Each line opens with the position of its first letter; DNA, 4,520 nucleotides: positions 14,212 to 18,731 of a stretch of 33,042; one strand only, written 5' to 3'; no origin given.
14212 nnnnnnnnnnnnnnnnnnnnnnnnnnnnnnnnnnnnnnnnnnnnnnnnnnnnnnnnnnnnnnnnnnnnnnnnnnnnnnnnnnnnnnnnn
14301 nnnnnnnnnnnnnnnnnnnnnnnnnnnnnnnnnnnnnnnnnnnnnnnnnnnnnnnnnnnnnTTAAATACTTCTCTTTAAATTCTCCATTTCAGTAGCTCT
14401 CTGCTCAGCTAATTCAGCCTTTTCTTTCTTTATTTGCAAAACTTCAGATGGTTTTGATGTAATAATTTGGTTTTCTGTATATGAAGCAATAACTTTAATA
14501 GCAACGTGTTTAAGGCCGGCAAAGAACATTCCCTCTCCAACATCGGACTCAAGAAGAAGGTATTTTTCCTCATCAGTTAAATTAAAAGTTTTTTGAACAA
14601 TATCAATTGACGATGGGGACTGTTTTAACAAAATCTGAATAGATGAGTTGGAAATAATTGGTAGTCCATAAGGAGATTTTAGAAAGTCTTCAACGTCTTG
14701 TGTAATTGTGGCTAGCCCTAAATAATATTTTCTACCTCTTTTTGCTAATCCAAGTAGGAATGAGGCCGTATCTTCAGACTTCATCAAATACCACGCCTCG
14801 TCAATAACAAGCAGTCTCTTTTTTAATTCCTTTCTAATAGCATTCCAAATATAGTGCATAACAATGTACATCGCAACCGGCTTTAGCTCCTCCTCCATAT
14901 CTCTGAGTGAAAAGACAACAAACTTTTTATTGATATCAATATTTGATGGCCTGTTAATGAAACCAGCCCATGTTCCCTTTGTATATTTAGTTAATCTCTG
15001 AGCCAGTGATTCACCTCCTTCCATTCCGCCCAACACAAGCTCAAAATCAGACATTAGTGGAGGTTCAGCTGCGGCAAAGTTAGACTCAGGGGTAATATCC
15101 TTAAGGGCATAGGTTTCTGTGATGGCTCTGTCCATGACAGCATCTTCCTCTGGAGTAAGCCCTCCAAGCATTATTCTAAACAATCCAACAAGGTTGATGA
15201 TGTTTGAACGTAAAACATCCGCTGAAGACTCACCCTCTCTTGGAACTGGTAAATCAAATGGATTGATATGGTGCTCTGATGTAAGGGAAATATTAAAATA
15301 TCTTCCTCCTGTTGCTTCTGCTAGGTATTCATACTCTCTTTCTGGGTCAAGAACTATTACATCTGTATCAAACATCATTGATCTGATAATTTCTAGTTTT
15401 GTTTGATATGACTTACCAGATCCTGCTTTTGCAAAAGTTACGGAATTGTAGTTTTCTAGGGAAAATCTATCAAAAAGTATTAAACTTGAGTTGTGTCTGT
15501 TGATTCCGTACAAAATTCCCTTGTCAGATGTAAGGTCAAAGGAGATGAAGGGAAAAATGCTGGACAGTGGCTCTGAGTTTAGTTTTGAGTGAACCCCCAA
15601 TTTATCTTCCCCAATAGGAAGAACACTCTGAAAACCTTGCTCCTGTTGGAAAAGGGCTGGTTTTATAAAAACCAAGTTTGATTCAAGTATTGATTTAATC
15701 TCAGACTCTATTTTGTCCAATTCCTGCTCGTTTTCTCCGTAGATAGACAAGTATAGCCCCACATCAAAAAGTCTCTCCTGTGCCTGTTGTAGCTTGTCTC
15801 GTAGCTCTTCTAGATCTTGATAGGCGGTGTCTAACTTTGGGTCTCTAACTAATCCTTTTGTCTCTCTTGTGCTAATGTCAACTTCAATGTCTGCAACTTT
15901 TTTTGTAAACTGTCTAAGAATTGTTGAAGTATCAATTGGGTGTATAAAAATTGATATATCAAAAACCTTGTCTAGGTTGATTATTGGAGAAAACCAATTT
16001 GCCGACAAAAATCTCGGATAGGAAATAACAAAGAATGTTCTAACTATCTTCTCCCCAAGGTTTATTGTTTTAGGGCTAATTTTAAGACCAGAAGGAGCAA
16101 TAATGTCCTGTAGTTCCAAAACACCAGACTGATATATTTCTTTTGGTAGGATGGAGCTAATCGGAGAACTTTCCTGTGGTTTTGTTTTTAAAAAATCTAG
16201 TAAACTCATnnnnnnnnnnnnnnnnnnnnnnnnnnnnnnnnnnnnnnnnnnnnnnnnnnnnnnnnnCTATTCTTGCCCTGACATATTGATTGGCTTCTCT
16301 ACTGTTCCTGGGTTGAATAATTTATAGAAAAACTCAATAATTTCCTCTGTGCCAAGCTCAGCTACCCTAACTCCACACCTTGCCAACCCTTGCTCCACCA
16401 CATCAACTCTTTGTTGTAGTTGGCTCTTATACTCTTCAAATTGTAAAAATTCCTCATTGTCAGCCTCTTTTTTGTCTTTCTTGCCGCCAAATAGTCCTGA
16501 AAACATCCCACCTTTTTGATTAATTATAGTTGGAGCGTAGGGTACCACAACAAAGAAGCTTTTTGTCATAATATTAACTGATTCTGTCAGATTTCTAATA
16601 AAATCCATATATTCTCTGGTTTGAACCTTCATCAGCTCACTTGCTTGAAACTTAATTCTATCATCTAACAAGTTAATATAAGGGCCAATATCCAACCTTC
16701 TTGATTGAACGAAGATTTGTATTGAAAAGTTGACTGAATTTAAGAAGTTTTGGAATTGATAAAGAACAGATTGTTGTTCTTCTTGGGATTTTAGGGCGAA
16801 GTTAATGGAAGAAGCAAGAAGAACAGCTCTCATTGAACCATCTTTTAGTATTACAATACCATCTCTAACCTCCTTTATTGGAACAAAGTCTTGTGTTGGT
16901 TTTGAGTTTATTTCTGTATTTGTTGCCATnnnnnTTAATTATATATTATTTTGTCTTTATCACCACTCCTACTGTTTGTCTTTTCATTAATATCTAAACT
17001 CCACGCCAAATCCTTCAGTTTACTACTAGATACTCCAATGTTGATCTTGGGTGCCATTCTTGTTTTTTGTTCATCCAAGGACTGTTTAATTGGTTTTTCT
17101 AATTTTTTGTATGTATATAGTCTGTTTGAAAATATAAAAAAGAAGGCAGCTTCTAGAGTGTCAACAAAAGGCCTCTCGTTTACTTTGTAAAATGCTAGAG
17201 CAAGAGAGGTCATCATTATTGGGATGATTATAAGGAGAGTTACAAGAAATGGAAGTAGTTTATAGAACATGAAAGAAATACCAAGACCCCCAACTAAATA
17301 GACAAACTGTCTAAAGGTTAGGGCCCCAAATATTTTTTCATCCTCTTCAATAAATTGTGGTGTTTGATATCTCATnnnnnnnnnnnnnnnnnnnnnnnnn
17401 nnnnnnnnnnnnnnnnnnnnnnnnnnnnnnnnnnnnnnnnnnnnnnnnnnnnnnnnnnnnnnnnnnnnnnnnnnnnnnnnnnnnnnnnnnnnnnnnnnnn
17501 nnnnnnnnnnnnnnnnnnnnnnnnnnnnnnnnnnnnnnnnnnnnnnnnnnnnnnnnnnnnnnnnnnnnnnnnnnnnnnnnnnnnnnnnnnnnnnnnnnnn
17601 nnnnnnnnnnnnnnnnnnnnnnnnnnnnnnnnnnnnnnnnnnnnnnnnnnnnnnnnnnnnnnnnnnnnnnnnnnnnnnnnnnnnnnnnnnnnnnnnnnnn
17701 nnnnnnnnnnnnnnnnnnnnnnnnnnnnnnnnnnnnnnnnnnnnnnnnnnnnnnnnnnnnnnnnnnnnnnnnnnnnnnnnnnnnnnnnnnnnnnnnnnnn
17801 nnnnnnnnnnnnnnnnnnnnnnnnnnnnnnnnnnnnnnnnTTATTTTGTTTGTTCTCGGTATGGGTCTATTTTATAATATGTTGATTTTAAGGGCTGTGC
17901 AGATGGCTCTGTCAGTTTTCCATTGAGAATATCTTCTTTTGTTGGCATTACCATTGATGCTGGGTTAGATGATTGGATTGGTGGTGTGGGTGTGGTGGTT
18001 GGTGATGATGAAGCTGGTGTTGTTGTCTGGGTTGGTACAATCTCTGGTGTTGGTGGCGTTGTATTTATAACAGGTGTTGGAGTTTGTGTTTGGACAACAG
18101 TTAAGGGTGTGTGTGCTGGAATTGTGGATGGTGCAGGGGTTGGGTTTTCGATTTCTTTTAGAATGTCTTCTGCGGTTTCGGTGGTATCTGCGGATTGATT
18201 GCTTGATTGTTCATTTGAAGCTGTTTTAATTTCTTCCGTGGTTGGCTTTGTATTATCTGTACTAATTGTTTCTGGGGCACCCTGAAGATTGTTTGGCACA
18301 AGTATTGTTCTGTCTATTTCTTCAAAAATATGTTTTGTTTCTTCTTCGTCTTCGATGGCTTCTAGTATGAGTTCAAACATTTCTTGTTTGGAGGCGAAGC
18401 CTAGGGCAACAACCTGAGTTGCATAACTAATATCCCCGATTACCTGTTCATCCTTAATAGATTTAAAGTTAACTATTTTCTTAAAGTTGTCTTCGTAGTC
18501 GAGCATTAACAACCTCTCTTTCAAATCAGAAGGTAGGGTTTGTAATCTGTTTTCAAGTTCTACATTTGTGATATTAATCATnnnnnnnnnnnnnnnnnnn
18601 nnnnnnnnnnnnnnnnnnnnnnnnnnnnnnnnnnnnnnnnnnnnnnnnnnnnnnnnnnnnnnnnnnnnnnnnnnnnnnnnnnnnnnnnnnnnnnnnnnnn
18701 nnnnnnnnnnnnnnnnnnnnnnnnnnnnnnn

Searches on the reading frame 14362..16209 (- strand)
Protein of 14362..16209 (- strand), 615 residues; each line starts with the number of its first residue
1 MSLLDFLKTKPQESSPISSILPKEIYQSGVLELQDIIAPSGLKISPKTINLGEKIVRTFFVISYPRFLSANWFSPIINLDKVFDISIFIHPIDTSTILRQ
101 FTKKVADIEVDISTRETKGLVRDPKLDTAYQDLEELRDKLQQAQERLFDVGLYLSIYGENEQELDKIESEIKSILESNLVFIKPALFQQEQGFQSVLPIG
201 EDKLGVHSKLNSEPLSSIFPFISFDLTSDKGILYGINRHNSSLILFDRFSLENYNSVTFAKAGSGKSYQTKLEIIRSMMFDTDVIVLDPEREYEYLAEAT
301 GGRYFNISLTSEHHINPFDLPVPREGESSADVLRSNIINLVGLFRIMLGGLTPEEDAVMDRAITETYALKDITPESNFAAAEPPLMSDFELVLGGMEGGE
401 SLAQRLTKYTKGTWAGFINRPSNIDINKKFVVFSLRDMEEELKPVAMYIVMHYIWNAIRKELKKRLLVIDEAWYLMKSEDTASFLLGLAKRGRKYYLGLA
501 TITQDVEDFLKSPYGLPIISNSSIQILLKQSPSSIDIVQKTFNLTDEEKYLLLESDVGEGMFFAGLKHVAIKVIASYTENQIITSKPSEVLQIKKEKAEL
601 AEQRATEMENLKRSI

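Call 8: search_protein_families(library=pfam, proteins=[window:14362-16209:-], max_evalue=0.01)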
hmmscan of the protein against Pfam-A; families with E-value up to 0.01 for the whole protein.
window:14362-16209:- (615 aa): 4 families
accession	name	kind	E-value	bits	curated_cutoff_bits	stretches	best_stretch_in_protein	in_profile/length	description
PF19044.6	P-loop_TraG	-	3.9e-25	88.8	25.8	1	251-554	27-344/413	TraG P-loop domain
PF12846.13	AAA_10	-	2.3e-10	40.5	27.5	1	440-512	215-289/362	AAA-like domain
PF01935.23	DUF87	-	3.7e-06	27.6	23.2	1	259-321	29-93/220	Helicase HerA, central domain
PF11130.14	TraC_F_IV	-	4.6e-06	26.3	28.1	1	117-199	292-373/375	TraC protein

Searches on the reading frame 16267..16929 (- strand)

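Call 8: search_protein_families(library=pfam, proteins=[window:16267-16929:-], max_evalue=0.01)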
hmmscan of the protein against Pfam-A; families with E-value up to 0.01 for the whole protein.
window:16267-16929:- (220 aa): 2 families
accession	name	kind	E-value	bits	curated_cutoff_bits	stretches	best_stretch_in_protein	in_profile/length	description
PF11130.14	TraC_F_IV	-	1.6e-06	27.8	28.1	1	25-210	16-175/375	TraC protein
PF03197.19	FRD2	-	0.0068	17.5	29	0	155-206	49-95/96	Bacteriophage FRD2 protein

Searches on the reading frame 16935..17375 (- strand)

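Call 8: search_protein_families(library=pfam, proteins=[window:16935-17375:-], max_evalue=0.01)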
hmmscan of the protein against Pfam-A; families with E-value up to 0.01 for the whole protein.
window:16935-17375:- (146 aa): 1 family
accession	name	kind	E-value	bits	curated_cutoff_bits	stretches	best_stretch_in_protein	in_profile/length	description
PF12666.12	PrgI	-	1.1e-09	39.2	27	1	10-80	7-81/91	PrgI family protein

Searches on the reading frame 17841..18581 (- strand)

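Call 8: search_protein_families(library=pfam, proteins=[window:17841-18581:-], max_evalue=0.01)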
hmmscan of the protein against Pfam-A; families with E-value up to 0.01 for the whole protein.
window:17841-18581:- (246 aa): 1 family
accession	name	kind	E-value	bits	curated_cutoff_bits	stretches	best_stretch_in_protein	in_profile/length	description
PF20136.4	DUF6526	-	0.0093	16.4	23.7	0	54-90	100-136/145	Family of unknown function (DUF6526)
